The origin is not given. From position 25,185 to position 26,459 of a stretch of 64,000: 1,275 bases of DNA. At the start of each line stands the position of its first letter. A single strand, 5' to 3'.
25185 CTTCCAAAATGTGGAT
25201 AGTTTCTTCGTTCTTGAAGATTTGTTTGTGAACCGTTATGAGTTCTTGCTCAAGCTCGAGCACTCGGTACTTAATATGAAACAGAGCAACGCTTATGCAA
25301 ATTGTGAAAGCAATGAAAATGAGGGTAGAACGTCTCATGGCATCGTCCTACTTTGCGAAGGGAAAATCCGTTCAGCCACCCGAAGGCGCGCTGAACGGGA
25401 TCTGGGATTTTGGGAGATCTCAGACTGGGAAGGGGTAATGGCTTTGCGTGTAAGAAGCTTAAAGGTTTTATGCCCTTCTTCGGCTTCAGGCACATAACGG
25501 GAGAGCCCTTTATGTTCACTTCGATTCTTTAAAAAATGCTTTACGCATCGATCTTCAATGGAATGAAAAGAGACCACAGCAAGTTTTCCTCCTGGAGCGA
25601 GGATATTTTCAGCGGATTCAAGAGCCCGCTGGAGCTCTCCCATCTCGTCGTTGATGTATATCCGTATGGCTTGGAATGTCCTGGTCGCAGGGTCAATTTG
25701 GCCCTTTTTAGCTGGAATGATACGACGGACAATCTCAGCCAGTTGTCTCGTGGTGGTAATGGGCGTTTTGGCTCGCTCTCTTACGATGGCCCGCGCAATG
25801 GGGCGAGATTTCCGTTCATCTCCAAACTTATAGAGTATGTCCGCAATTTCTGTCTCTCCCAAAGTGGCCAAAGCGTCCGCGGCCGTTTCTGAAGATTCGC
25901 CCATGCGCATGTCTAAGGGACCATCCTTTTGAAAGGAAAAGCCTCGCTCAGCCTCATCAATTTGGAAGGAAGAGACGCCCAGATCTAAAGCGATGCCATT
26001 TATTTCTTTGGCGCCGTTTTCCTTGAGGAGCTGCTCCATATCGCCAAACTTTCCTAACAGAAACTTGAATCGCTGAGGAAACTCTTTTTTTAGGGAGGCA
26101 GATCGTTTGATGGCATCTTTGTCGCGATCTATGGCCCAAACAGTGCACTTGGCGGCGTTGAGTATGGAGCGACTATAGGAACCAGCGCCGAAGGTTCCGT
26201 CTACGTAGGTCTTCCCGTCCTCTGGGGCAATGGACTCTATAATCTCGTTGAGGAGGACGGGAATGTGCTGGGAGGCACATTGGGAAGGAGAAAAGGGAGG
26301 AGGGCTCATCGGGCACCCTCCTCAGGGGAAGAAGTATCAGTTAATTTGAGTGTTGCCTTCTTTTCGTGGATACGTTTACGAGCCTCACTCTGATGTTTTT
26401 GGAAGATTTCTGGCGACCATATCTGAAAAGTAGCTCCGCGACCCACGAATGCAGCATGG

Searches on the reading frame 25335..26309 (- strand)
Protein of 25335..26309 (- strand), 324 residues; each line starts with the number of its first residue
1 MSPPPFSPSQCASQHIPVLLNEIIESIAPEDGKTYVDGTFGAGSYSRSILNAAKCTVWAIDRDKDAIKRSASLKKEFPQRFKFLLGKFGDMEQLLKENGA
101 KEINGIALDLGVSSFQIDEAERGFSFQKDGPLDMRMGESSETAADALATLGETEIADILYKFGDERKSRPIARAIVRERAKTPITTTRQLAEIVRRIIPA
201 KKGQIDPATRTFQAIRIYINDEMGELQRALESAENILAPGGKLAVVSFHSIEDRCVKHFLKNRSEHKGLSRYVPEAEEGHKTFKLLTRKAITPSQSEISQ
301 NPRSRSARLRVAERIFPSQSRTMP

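Call 5: search_protein_families(library=pfam, proteins=[window:25335-26309:-], max_evalue=0.01)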
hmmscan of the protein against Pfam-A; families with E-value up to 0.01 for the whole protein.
window:25335-26309:- (324 aa): 2 families
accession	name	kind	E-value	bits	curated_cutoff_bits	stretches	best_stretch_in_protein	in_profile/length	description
PF01795.25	Methyltransf_5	-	3.9e-105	352.2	27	1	13-315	2-309/309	MraW methylase family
PF13847.12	Methyltransf_31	-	1.1e-05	25.6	27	1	32-97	4-72/145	Methyltransferase domain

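Call 33: find_encoding_contigs(protein=window:25335-26309:-, flank=10000, max_places=8)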
Protein window:25335-26309:- (324 aa): 20 contigs read that carry it; 8 places shown.
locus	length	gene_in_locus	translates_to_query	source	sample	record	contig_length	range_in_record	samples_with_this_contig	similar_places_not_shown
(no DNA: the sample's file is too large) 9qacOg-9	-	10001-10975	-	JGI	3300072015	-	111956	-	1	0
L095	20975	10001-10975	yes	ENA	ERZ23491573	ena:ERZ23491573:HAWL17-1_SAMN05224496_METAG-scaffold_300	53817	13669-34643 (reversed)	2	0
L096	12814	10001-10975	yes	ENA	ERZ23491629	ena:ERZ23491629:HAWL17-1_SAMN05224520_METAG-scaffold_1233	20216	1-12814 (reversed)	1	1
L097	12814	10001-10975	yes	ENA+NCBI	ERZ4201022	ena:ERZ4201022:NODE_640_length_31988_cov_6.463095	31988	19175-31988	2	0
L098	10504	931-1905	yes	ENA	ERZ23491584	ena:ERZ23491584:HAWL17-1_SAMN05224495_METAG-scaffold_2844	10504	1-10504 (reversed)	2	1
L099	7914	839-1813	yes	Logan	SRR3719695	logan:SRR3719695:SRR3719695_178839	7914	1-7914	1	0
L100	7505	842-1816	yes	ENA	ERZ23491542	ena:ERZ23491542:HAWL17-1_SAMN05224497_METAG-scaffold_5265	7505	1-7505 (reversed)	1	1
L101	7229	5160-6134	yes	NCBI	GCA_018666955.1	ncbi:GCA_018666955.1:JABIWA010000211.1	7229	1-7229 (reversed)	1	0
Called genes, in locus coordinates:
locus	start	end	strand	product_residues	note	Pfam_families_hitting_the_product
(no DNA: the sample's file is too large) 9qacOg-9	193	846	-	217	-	-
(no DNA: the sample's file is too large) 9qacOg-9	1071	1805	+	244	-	-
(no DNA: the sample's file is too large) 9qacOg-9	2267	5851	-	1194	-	PF16967:TcfC, PF15976:CooC_C (weak)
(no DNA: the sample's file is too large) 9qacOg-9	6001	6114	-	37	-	-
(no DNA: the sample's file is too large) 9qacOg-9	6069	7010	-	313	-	PF01564:Spermine_synth, PF08241:Methyltransf_11 (weak), PF08242:Methyltransf_12 (weak), PF13649:Methyltransf_25, PF13847:Methyltransf_31 (weak)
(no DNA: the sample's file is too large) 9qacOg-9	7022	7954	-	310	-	-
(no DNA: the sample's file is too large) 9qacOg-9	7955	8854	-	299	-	PF01564:Spermine_synth, PF05175:MTS, PF08241:Methyltransf_11 (weak), PF08242:Methyltransf_12 (weak), PF13649:Methyltransf_25, PF13847:Methyltransf_31 (weak)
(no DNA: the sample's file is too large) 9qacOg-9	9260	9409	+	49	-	-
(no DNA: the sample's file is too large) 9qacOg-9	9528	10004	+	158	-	PF02381:MraZ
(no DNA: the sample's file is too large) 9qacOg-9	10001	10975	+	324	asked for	PF01795:Methyltransf_5, PF13847:Methyltransf_31 (faint)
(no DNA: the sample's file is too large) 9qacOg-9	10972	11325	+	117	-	-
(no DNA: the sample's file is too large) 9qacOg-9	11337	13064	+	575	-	PF03717:PBP_dimer, PF00905:Transpeptidase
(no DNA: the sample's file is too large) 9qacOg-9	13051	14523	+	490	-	PF01225:Mur_ligase, PF08245:Mur_ligase_M, PF02875:Mur_ligase_C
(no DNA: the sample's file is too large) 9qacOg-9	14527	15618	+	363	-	PF00953:Glycos_transf_4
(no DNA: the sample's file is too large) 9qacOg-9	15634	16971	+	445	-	PF21799:MurD-like_N (weak), PF08245:Mur_ligase_M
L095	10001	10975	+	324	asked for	PF01795:Methyltransf_5, PF13847:Methyltransf_31 (faint)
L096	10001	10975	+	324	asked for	PF01795:Methyltransf_5, PF13847:Methyltransf_31 (faint)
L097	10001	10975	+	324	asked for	PF01795:Methyltransf_5, PF13847:Methyltransf_31 (faint)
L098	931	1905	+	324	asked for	PF01795:Methyltransf_5, PF13847:Methyltransf_31 (faint)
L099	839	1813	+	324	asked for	PF01795:Methyltransf_5, PF13847:Methyltransf_31 (faint)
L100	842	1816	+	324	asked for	PF01795:Methyltransf_5, PF13847:Methyltransf_31 (faint)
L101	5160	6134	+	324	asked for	PF01795:Methyltransf_5, PF13847:Methyltransf_31 (faint)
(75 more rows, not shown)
